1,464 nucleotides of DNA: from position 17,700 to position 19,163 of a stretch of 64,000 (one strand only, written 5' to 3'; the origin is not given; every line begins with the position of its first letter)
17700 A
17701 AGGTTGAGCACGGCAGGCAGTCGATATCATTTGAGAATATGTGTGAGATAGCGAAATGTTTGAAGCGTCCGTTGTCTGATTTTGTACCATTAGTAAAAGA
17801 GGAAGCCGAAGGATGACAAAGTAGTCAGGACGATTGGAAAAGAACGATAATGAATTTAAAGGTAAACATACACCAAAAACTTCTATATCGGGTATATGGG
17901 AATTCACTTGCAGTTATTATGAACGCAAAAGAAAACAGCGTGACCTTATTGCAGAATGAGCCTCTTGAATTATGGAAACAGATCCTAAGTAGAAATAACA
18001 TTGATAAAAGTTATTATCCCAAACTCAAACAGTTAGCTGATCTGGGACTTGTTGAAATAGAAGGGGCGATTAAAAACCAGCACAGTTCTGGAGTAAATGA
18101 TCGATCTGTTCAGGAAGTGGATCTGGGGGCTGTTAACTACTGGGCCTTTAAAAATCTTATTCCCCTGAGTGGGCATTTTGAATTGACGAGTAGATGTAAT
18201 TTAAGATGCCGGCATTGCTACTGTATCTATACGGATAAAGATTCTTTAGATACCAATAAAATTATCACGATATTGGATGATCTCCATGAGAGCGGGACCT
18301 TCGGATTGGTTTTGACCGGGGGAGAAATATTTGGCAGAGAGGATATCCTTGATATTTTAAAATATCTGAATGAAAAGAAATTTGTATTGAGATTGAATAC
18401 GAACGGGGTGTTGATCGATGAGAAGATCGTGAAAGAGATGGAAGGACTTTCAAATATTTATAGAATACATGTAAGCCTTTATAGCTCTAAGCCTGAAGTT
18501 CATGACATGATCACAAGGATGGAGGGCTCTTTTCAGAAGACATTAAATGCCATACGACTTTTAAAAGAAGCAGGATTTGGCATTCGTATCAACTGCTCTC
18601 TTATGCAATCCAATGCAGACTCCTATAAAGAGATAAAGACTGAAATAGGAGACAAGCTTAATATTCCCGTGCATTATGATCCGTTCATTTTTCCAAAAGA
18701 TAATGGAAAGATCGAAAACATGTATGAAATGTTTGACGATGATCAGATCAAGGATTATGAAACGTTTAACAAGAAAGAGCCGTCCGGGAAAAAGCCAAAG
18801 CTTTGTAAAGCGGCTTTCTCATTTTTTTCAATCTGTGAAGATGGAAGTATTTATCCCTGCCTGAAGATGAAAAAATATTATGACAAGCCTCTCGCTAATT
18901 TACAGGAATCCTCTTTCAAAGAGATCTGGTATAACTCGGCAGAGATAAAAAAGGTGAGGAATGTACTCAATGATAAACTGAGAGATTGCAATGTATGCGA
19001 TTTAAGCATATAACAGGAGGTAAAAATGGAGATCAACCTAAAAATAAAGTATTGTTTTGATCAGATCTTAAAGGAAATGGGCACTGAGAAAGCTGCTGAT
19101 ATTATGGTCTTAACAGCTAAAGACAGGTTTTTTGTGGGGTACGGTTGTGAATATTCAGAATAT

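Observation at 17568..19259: Compact RiPP-like locus: XRE regulator, RRE-fused radical-SAM/SPASM enzyme, and a tightly coupled 77-aa Cys-containing peptide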

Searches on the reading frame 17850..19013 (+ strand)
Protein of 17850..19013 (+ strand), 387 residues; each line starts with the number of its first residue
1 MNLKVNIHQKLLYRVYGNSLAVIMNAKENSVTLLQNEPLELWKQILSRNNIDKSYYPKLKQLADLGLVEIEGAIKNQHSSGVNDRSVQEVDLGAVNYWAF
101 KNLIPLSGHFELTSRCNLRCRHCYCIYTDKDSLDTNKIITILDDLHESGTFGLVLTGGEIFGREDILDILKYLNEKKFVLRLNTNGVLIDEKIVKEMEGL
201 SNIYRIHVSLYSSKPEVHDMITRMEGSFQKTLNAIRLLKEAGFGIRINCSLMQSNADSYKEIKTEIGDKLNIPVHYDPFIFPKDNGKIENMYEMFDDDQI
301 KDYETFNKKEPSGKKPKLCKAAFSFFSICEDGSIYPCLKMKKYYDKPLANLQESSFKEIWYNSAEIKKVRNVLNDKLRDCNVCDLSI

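Call 3: search_protein_families(library=pfam, proteins=[window:17850-19013:+], max_evalue=0.1)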
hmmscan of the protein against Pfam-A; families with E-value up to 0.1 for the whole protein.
window:17850-19013:+ (387 aa): 3 families
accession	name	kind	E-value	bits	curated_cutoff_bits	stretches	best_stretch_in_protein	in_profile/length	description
PF04055.27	Radical_SAM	-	1.1e-21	78.1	29.5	1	111-246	2-145/166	Radical SAM superfamily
PF13186.11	SPASM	-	3.6e-08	34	21.5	1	319-384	1-67/67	Iron-sulfur cluster-binding domain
PF13353.11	Fer4_12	-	0.00057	20.6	22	1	113-194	12-99/137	4Fe-4S single cluster domain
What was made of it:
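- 17850..19013 (+): Radical-SAM/Twitch enzyme, 387 aa, with three domains. Pfam Radical_SAM and SPASM (call 3).
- Checked: Radical-SAM ORF: 17850-19013 (+), 387 aa; Radical_SAM E = 1.1e-21 (aa 111-246) and SPASM E = 3.6e-8 (aa 319-384) (call 3).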

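Call 4: search_protein_families(library=ncbifam, proteins=[window:17850-19013:+], max_evalue=0.1)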
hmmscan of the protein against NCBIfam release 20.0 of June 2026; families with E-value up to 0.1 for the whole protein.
window:17850-19013:+ (387 aa): 66 families (the best 25 are shown)
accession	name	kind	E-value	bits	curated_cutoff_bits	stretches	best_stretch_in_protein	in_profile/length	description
TIGR04545.1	rSAM_ahbD_hemeb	equivalog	2e-33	116.3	500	2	110-287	4-182/339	heme b synthase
NF050035.1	rSAM_WgK_link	exception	1.1e-32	113.4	650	2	111-272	14-176/367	radical SAM/SPASM peptide maturase WgkB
TIGR04250.1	SCM_rSAM_ScmE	equivalog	6.7e-31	107.5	400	2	106-274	3-173/358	SynChlorMet cassette radical SAM/SPASM protein ScmE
TIGR04051.1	rSAM_NirJ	equivalog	8.6e-29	100.6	515.45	1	111-261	7-158/354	heme d1 biosynthesis radical SAM protein NirJ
TIGR04055.1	rSAM_NirJ2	equivalog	5.4e-28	98.5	500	2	112-284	6-178/326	putative heme d1 biosynthesis radical SAM protein NirJ2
TIGR04053.2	TIGR04053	equivalog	4.8e-27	95.2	395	1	105-280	7-186/366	TIGR04053 family radical SAM/SPASM domain-containing protein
TIGR04251.1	SCM_rSAM_ScmF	equivalog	1.2e-22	80.8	400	1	109-262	7-165/353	SynChlorMet cassette radical SAM/SPASM protein ScmF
TIGR02109.1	PQQ_syn_pqqE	equivalog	1.6e-22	79.9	381.35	2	104-262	5-165/358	pyrroloquinoline quinone biosynthesis protein PqqE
TIGR03962.1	mycofact_rSAM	equivalog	9.3e-22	77.6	265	1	105-265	11-175/339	mycofactocin radical SAM maturase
NF012164.0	AlbA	equivalog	1e-21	76.9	850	1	104-371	111-387/442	subtilosin maturase AlbA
TIGR04546.1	rSAM_ahbC_deAc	equivalog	3e-21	75.7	650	1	110-262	43-196/390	12,18-didecarboxysiroheme deacetylase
TIGR04054.1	rSAM_NirJ1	equivalog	3.4e-21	75.3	650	1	110-264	40-195/387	putative heme d1 biosynthesis radical SAM protein NirJ1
TIGR04303.1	GeoRSP_rSAM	equivalog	9.7e-21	74.7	400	1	105-257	4-155/325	GeoRSP system radical SAM/SPASM protein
NF045574.1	sacti_mat_StsB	exception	1.5e-20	73.5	625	1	110-264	100-254/466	StsB family radical SAM/SPASM domain sactipeptide maturase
TIGR04133.1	rSAM_w_lipo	hypoth_equivalog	2.5e-18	66.1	425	2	110-240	28-162/350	TIGR04133 family radical SAM/SPASM protein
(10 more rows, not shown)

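Call 5: find_homologous_proteins(query=window:17850-19010:+)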
Query window:17850-19010:+ (387 aa): 238 proteins with E <= 0.001 among 2720 candidates; the best 120 are listed.
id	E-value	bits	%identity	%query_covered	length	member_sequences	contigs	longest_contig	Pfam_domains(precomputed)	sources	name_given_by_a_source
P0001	1.3e-259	879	100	100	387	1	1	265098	PF13186.12,PF04055.28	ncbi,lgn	-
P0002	6.0e-219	745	83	100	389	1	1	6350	PF13186.12,PF04055.28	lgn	-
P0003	3.9e-196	670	75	100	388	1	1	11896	PF13186.12,PF04055.28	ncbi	ncbi:MAG: radical SAM protein [Nitrospirota bacterium]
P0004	2.8e-163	562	70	90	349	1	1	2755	PF13186.12,PF04055.28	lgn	-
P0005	4.9e-147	508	58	98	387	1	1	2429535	PF13186.12,PF04055.28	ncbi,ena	ncbi:radical SAM protein [Sulfurimonas sp.]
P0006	1.2e-146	507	59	98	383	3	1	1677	PF13186.12,PF04055.28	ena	-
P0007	3.6e-145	502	60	98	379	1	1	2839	PF13186.12,PF04055.28,PF13353.12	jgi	jgi:MoaA/NifB/PqqE/SkfB family radical SAM enzyme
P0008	1.3e-144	500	58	98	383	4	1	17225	PF13186.12,PF04055.28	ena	-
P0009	4.5e-144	498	58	98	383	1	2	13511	PF13186.12,PF04055.28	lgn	-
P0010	6.8e-144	498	58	98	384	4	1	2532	PF13186.12,PF04055.28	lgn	-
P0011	2.4e-143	496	55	100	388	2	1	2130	PF13186.12,PF04055.28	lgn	-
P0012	1.0e-141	491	57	98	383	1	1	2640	PF13186.12,PF04055.28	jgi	-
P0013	4.7e-139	482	58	98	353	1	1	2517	PF13186.12,PF04055.28,PF13353.12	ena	-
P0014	2.4e-137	476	56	98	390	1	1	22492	PF13186.12,PF04055.28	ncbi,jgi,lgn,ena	-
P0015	4.4e-137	475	55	98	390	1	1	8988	PF13186.12,PF04055.28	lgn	-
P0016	5.8e-137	475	54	98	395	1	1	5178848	PF13186.12,PF04055.28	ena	-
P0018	8.8e-137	474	54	98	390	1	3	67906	PF13186.12,PF04055.28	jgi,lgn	jgi:radical SAM protein with 4Fe4S-binding SPASM domain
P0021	1.8e-134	467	55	98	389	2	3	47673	PF13186.12,PF04055.28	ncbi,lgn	-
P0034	1.3e-126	441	51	98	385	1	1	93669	PF13186.12,PF04055.28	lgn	-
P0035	3.6e-124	433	48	99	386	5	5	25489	PF13186.12,PF04055.28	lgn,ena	-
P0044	8.7e-116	405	48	99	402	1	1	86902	PF13186.12,PF04055.28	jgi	jgi:radical SAM protein with 4Fe4S-binding SPASM domain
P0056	3.3e-89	318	39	98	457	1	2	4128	PF13186.12,PF04055.28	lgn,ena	-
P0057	1.5e-87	312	38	97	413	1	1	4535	PF13186.12,PF04055.28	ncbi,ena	-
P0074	5.2e-40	156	28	97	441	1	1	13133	PF13186.12,PF04055.28,PF05402.19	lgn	-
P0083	8.4e-37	145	35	74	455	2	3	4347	PF13186.12,PF04055.28,PF05402.19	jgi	-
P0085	4.8e-36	143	29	97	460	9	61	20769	PF13186.12,PF04055.28,PF05402.19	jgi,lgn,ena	-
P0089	2.1e-34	137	33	72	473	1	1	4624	PF13186.12,PF04055.28,PF05402.19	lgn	-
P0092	2.1e-33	134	30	72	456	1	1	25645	PF13186.12,PF04055.28,PF05402.19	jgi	jgi:radical SAM protein with 4Fe4S-binding SPASM domain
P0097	3.5e-32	130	31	75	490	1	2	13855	PF13186.12,PF04055.28,PF05402.19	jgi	jgi:radical SAM protein with 4Fe4S-binding SPASM domain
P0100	1.7e-31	128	31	73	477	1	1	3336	PF13186.12,PF04055.28,PF05402.19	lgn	-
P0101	5.5e-31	126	28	90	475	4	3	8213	PF13186.12,PF04055.28,PF13353.12,PF05402.19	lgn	-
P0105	1.6e-29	121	28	88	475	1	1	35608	PF13186.12,PF04055.28,PF05402.19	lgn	-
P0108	3.7e-28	117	31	78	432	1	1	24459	PF13186.12,PF04055.28,PF05402.19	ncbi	-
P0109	4.8e-28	117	27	98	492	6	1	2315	PF13186.12,PF04055.28,PF05402.19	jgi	jgi:radical SAM protein with 4Fe4S-binding SPASM domain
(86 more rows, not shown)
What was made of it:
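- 17850..19013 (+): About 58 full-length homologues at 38-100 % identity (call 5).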

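Call 7: find_encoding_contigs(protein=P0002, flank=4000, max_places=2)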
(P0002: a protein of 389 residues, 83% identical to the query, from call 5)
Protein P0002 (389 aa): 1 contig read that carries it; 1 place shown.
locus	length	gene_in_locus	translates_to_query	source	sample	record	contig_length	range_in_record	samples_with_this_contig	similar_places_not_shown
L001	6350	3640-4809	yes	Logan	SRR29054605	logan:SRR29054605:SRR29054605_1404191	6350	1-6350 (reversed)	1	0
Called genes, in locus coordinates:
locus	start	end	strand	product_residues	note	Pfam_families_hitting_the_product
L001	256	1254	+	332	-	PF00704:Glyco_hydro_18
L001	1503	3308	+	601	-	PF02254:TrkA_N, PF02026:RyR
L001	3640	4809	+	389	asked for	PF04055:Radical_SAM, PF13186:SPASM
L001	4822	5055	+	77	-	-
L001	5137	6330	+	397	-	PF01098:FTSW_RODA_SPOVE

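Call 8: find_encoding_contigs(protein=P0003, flank=5000, max_places=2)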
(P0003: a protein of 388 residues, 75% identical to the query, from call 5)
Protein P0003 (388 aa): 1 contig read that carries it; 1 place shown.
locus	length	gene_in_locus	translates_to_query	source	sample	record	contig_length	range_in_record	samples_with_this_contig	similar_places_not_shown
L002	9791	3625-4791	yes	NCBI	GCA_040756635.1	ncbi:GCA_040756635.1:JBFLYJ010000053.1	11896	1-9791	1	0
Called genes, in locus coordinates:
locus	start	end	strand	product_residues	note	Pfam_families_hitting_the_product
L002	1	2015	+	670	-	?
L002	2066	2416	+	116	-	PF01451:LMWPc (weak)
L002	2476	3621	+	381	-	PF01098:FTSW_RODA_SPOVE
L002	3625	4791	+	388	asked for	PF04055:Radical_SAM, PF13186:SPASM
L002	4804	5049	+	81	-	-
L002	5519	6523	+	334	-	PF00704:Glyco_hydro_18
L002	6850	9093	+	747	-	PF07724:AAA_2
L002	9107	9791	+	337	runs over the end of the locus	-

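Call 9: find_encoding_contigs(protein=P0005, flank=5000, max_places=2)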
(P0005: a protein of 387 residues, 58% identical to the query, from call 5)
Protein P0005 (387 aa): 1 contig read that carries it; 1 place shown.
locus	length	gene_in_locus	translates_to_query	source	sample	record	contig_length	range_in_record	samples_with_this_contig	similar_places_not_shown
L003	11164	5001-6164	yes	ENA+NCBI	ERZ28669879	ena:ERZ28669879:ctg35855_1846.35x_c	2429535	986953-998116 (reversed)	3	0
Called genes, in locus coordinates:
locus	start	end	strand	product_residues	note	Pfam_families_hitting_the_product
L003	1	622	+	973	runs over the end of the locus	PF13385:Laminin_G_3 (faint)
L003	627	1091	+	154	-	-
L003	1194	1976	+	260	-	PF02086:MethyltransfD12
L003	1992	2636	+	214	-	PF00717:Peptidase_S24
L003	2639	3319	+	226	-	PF18928:DUF5677 (faint)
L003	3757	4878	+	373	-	PF00589:Phage_integrase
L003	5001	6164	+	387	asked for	PF04055:Radical_SAM, PF13186:SPASM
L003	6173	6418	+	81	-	-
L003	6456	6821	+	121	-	PF05656:DUF805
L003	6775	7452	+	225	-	-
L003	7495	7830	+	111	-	-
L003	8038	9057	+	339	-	-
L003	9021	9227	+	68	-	-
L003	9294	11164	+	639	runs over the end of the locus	PF12796:Ank_2, PF13857:Ank_5, PF24521:Ank_KRIT1 (faint), PF13637:Ank_4 (weak), PF12796:Ank_2, PF13637:Ank_4 (weak), PF13857:Ank_5 (weak), PF00023:Ank (weak), +1 more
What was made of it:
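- The distribution is sporadic and looks horizontally transferred, including a copy next to an integrase (call 9).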

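Call 12: search_protein_families(library=padloc, proteins=[window:17850-19013:+], max_evalue=0.1)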
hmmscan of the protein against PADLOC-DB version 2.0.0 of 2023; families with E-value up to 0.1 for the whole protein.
window:17850-19013:+ (387 aa): 3 families
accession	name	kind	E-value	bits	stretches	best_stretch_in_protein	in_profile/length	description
PDLC02903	pVip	-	1.2e-17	62.3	1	110-257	4-151/257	Viperins not associated with kinases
PDLC02904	pVip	-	9.1e-17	59.4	1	109-257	6-155/262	Viperins associated with kinases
PDLC02905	pVip-kinase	-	0.0011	16.3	1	107-261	183-344/474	Viperin-kinase fusion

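Call 16: find_related_loci(query=A1, collection=genome_contigs, flank=6000)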
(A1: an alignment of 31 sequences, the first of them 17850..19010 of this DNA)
Query A1 (387 aa) in genome_contigs; peptide patterns used: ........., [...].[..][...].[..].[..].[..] (x = any residue, [..] = any of these).
600 stretches matched a pattern (row limit reached: there are more); 551 encode a relative of the query (tblastn E <= 1e-3); the best 80 are kept; 80 distinct loci.
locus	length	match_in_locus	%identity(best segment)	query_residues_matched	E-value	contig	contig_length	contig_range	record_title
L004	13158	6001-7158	51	7-387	1e-132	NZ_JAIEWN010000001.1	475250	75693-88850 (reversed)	Oscillochloris sp. ZM17-4 Scaffold_1, whole genome shotgun sequence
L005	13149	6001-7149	50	7-387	2e-132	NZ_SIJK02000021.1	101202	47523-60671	Candidatus Chloroploca mongolica isolate M50-1 NODE_21_length_101202_cov_63.172847, whole genome shotgun sequence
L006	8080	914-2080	46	2-387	2e-119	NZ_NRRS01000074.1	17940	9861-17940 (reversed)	Rhabdochromatium marinum strain DSM 5261 scaffold0074, whole genome shotgun sequence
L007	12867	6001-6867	37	104-385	3e-49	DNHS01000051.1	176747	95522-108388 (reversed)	MAG TPA_asm: Candidatus Omnitrophota bacterium isolate UBA10183 contig_12092, whole genome shotgun sequence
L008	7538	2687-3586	36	73-370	3e-47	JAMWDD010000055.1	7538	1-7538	MAG: Candidatus Omnitrophota bacterium isolate QZM4_2.bins.406.Tibet NODE_40224_length_7538_cov_1.929969, whole genome s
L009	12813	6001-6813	34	99-368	2e-39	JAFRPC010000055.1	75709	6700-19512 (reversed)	MAG: Oscillospiraceae bacterium isolate RGIG2672 Goat_Omasum-2__c64061, whole genome shotgun sequence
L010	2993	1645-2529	30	104-384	8e-39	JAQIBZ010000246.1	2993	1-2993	MAG: Desulfobacteraceae bacterium isolate GH14 k119_494329, whole genome shotgun sequence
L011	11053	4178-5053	30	94-383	4e-38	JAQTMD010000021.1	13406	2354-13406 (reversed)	MAG: Candidatus Omnitrophota bacterium isolate STA_32 NODE_9086_length_13406_cov_2.828827_Sandtown_A, whole genome shotg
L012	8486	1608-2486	30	101-385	9e-38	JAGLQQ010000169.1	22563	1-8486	MAG: Candidatus Omnitrophota bacterium isolate RS_8_62 ROV157_8.bin.62.fa_169, whole genome shotgun sequence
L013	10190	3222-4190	26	68-385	2e-36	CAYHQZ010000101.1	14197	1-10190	MAG TPA_asm: uncultured Planctomycetia bacterium isolate ERP119705_co14_256 genome assembly, contig: NODE_5048_length_14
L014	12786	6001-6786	32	116-384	4e-36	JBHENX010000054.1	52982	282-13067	MAG: Pyrinomonadaceae bacterium isolate S5_bin.34.orig S5_k141_1896095, whole genome shotgun sequence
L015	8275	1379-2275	29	99-384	5e-36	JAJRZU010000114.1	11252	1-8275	MAG: Deltaproteobacteria bacterium isolate Dive96_bin4.232 k141_2138314, whole genome shotgun sequence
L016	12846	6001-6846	29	104-385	4e-36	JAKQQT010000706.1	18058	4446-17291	MAG: Armatimonadota bacterium isolate USMO_maxbin.175 k141_632682, whole genome shotgun sequence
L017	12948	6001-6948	26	82-386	8e-35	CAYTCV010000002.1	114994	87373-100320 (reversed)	MAG TPA_asm: uncultured bacterium isolate binchicken_co150_225 genome assembly, contig: NODE_209_length_114994_cov_9.576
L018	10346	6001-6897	29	104-384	2e-34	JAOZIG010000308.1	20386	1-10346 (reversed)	MAG: Candidatus Bathyarchaeota archaeon isolate DYS_8 NODE_4505, whole genome shotgun sequence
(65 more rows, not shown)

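Call 19: find_related_loci(query=A1, collection=metagenome_contigs, flank=5000)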
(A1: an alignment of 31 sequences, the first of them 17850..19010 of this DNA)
Query A1 (387 aa) in metagenome_contigs; peptide patterns used: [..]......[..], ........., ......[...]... (x = any residue, [..] = any of these).
600 stretches matched a pattern (row limit reached: there are more); 544 encode a relative of the query (tblastn E <= 1e-3); the best 80 are kept; 80 distinct loci.
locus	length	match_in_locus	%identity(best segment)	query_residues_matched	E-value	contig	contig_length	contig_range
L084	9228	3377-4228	34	101-385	2e-51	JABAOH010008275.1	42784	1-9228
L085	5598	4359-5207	37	102-385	9e-49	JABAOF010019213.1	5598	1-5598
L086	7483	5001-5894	35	99-383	1e-46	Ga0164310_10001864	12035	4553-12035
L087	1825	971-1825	30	106-383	8e-46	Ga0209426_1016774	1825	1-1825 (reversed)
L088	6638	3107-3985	29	99-383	3e-39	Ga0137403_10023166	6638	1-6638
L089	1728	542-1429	31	104-383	8e-39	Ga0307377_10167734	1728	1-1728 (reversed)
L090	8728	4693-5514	33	109-385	8e-38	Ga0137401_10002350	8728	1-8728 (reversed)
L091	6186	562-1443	31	104-385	5e-37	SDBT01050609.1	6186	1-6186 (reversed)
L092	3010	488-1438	25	75-383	2e-36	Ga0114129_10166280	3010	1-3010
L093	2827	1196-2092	29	99-385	2e-35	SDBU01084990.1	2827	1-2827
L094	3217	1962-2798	28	99-362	8e-33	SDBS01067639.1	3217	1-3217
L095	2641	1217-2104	26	102-385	1e-32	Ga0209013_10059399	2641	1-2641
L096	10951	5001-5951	28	38-338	2e-32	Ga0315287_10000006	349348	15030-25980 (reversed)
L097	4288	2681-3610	27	101-385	2e-32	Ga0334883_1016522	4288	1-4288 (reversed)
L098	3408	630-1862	26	11-385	2e-32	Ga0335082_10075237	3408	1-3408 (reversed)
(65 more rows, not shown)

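Call 24: find_encoding_contigs(protein=P0016, flank=5000, max_places=1)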
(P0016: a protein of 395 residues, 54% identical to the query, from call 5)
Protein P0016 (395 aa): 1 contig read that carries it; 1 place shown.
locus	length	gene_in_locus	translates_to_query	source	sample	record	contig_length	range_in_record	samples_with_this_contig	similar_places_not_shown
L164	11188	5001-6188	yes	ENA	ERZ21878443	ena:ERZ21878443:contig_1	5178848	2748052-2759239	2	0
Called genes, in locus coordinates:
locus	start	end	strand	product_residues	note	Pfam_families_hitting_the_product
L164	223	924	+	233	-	-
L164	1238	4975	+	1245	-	PF13513:HEAT_EZ (faint), PF13176:TPR_7 (faint), PF13181:TPR_8 (faint), PF13424:TPR_12 (weak), PF14938:SNAP (weak), PF13424:TPR_12, PF13646:HEAT_2 (weak), PF13646:HEAT_2, +10 more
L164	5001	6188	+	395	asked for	PF04055:Radical_SAM, PF13186:SPASM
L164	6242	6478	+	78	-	-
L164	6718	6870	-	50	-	PF01679:Pmp3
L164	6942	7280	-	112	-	-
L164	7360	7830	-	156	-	-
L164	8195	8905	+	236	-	-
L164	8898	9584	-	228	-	PF04029:2-ph_phosp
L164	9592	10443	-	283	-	PF00892:EamA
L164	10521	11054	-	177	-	-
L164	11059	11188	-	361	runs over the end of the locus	PF13439:Glyco_transf_4, PF20706:GT4-conflict, PF00534:Glycos_transf_1, PF13692:Glyco_trans_1_4, PF13524:Glyco_trans_1_2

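Call 25: find_encoding_contigs(protein=P0018, flank=5000, max_places=1)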
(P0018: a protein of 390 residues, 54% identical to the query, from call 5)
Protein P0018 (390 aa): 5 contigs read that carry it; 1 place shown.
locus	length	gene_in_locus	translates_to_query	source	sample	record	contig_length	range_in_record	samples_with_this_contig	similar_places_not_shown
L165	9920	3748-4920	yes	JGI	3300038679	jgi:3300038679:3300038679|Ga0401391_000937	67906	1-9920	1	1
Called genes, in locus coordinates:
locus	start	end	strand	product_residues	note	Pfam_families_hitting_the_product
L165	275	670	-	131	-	-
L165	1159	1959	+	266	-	PF08797:HIRAN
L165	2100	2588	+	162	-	PF00710:Asparaginase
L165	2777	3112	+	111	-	PF12161:HsdM_N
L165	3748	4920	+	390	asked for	PF04055:Radical_SAM, PF13186:SPASM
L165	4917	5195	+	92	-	-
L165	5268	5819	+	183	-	-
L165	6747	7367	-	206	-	PF01351:RNase_HII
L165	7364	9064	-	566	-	PF04166:PdxA, PF01209:Ubie_methyltran (weak), PF13847:Methyltransf_31, PF08241:Methyltransf_11, PF08242:Methyltransf_12, PF13649:Methyltransf_25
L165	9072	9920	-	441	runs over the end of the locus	PF18073:Zn_ribbon_LapB, PF13481:AAA_25, PF03796:DnaB_C, PF06745:ATPase, PF13191:AAA_16 (weak), PF13401:AAA_22 (weak), PF20720:nSTAND3 (weak), PF13541:ChlI, +1 more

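Call 26: find_encoding_contigs(protein=P0034, flank=5000, max_places=1)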
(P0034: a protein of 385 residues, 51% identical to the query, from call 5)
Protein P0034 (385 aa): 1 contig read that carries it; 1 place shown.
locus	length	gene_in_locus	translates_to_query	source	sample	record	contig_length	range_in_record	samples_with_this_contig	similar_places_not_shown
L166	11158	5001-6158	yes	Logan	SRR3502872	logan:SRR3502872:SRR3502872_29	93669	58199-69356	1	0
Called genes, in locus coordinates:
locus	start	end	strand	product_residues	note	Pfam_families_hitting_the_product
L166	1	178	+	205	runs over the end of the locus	PF04055:Radical_SAM (weak)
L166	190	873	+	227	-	PF06508:QueC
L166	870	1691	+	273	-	PF14819:QueF_N, PF14489:QueF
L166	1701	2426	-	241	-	PF00072:Response_reg, PF00486:Trans_reg_C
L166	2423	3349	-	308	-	PF00512:HisKA, PF02518:HATPase_c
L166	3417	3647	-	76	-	-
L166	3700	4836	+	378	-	PF13237:Fer4_10 (faint), PF12837:Fer4_6 (faint), PF13187:Fer4_9 (weak), PF14697:Fer4_21 (weak), PF00037:Fer4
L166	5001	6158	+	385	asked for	PF04055:Radical_SAM, PF13186:SPASM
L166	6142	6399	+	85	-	-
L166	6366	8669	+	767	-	PF12483:GIDE (weak), PF04011:LemA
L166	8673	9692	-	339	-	PF23368:DUF7092, PF01435:Peptidase_M48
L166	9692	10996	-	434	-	PF05987:DUF898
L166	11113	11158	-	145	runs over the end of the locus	PF01814:Hemerythrin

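Call 27: find_encoding_contigs(protein=P0044, flank=5000, max_places=1)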
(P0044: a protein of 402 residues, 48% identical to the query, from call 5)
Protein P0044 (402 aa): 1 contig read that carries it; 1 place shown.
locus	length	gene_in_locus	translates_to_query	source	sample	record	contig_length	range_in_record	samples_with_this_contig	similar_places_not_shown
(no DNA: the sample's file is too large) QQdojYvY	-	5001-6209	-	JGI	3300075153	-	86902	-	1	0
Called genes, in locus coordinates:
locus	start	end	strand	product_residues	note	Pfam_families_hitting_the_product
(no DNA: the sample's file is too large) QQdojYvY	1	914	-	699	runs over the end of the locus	PF13637:Ank_4 (faint), PF13857:Ank_5 (faint), PF00023:Ank (weak), PF13606:Ank_3 (faint), PF12796:Ank_2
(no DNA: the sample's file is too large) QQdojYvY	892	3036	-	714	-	PF13857:Ank_5 (faint), PF00023:Ank (faint), PF13606:Ank_3 (faint), PF12796:Ank_2, PF13637:Ank_4 (weak)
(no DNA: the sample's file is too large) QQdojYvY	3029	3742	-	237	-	-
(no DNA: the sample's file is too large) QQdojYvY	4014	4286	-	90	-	-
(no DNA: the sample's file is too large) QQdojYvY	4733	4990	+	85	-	-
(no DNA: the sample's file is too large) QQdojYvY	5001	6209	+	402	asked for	PF04055:Radical_SAM, PF13186:SPASM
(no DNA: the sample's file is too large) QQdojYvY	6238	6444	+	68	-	-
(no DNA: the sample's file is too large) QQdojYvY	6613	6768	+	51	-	-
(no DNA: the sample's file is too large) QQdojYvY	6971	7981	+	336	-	-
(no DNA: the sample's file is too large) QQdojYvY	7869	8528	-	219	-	-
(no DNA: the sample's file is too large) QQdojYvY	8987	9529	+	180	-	-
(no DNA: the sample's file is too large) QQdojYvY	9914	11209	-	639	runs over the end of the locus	PF07632:Sde182_NH-like, PF21027:Sde0182_C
